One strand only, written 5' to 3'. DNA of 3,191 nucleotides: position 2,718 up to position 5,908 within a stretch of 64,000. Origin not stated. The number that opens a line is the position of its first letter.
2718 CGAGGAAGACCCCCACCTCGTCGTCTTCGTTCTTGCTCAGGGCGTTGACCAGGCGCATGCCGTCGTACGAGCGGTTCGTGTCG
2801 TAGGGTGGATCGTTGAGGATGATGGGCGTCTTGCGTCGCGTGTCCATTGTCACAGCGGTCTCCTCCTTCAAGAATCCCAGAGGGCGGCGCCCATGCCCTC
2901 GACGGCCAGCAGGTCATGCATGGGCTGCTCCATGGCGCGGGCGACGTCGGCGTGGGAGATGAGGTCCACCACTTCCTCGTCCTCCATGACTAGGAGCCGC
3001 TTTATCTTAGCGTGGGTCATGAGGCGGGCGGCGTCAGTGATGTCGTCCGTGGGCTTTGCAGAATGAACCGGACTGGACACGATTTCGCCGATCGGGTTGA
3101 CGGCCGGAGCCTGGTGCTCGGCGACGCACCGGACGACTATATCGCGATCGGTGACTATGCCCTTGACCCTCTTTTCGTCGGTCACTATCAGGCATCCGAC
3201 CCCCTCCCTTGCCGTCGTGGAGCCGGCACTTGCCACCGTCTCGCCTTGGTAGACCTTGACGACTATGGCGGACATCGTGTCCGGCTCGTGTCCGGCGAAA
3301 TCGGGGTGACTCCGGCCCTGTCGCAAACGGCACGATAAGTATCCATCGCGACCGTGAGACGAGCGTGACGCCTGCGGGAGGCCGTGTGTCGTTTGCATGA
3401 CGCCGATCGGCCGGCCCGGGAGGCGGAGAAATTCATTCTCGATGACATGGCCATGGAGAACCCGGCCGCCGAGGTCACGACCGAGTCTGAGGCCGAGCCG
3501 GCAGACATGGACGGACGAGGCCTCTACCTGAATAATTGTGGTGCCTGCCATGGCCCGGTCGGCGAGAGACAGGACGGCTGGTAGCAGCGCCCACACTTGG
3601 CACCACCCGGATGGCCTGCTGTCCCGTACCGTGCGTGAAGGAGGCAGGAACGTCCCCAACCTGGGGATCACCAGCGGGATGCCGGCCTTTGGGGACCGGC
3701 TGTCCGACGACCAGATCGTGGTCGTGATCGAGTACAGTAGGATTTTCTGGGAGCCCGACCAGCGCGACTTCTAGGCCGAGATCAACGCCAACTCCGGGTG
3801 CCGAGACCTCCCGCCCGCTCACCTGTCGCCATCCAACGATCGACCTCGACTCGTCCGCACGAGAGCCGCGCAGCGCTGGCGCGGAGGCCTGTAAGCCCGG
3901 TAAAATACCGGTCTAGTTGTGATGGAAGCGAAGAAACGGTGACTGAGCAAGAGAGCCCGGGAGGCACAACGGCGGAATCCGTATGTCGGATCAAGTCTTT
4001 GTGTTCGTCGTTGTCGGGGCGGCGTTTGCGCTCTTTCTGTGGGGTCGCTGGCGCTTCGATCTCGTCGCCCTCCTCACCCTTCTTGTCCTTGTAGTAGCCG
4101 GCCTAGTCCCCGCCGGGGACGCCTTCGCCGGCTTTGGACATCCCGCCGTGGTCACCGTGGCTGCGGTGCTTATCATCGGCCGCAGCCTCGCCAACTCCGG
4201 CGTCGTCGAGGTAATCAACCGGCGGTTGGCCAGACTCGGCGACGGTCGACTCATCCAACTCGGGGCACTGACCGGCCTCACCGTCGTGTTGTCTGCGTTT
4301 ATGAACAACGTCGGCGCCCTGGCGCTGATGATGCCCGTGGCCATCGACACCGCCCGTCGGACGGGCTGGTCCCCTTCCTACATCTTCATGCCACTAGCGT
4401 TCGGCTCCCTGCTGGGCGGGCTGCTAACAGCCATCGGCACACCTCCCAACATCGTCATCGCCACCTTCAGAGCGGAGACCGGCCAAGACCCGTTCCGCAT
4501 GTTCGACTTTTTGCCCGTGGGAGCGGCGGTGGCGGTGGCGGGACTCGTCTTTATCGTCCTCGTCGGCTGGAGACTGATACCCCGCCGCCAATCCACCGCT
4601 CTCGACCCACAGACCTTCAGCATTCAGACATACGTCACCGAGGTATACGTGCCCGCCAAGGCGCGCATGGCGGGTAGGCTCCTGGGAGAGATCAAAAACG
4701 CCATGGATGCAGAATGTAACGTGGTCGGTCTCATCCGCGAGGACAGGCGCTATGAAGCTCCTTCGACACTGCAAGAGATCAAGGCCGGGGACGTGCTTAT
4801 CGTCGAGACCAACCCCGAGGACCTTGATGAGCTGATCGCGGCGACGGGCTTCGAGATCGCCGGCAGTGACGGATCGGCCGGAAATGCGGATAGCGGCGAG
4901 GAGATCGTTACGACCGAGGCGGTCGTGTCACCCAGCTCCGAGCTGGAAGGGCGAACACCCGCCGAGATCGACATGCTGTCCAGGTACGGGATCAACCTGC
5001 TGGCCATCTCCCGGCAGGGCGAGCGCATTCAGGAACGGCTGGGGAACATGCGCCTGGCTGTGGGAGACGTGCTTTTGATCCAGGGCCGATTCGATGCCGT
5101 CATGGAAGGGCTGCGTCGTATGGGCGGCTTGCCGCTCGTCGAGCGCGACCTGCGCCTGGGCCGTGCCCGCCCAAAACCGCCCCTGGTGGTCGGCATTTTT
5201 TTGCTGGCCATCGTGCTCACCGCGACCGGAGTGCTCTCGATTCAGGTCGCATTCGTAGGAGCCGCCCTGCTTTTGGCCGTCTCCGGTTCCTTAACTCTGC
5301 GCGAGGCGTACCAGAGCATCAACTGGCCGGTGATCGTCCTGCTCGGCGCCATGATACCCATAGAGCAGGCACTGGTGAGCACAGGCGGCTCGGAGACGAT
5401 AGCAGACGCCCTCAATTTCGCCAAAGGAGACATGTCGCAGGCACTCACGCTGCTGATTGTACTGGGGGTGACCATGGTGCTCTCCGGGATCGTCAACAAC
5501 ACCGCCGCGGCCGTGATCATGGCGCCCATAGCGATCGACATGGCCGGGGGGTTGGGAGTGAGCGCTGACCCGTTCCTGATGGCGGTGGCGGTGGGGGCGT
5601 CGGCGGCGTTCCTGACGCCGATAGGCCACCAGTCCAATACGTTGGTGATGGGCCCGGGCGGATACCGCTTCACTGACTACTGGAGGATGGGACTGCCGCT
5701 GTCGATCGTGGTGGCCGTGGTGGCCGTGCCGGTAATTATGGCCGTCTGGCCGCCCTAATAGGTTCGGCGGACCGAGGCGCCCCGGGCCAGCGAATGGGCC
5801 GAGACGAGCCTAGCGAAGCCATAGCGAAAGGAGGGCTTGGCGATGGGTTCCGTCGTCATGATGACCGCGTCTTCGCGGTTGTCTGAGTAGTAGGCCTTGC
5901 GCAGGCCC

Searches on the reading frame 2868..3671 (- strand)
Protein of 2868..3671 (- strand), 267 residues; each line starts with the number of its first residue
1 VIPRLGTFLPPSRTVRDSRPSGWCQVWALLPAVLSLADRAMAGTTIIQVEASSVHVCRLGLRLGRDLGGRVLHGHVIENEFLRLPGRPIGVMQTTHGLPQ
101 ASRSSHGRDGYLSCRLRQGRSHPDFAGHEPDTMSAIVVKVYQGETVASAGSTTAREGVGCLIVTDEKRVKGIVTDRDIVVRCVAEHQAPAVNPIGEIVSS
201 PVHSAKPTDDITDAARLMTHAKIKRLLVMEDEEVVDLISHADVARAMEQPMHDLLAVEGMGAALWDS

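Call 51: search_protein_families(library=pfam, proteins=[window:2868-3671:-], max_evalue=0.0001)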
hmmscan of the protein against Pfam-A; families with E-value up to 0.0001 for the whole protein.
window:2868-3671:- (267 aa): 1 family
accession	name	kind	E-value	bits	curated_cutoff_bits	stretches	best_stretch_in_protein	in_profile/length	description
PF00571.33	CBS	-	1.6e-15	57.6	24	2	194-247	1-55/57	CBS domain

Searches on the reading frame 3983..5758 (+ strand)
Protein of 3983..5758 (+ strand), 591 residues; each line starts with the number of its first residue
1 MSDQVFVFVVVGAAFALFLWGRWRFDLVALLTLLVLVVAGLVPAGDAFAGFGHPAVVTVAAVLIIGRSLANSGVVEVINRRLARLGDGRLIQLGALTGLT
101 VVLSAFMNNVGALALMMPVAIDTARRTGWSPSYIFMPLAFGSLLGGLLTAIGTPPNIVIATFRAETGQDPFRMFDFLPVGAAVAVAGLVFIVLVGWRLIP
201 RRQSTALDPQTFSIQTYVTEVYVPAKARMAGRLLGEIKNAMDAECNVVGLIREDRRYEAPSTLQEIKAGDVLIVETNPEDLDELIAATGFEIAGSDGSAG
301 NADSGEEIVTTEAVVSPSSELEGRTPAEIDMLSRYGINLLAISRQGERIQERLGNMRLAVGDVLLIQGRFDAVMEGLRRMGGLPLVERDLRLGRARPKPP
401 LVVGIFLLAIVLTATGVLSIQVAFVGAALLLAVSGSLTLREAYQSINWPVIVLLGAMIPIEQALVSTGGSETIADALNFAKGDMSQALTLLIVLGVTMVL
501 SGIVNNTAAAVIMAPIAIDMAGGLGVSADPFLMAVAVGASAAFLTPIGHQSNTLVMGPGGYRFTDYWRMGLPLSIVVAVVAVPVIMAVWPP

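Call 49: search_protein_families(library=pfam, proteins=[window:3983-5758:+], max_evalue=0.00001)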
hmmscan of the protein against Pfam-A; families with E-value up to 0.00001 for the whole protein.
window:3983-5758:+ (591 aa): 3 families
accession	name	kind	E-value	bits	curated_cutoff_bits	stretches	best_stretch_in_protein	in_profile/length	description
PF03600.22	CitMHS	-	9.1e-89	298.3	31.9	2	15-538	1-336/336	Citrate transporter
PF02080.26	TrkA_C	-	7.1e-21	74.3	27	2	218-286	1-68/71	TrkA-C domain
PF00939.25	Na_sulph_symp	-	2.7e-19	70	27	1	402-590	272-467/472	Sodium:sulfate symporter transmembrane region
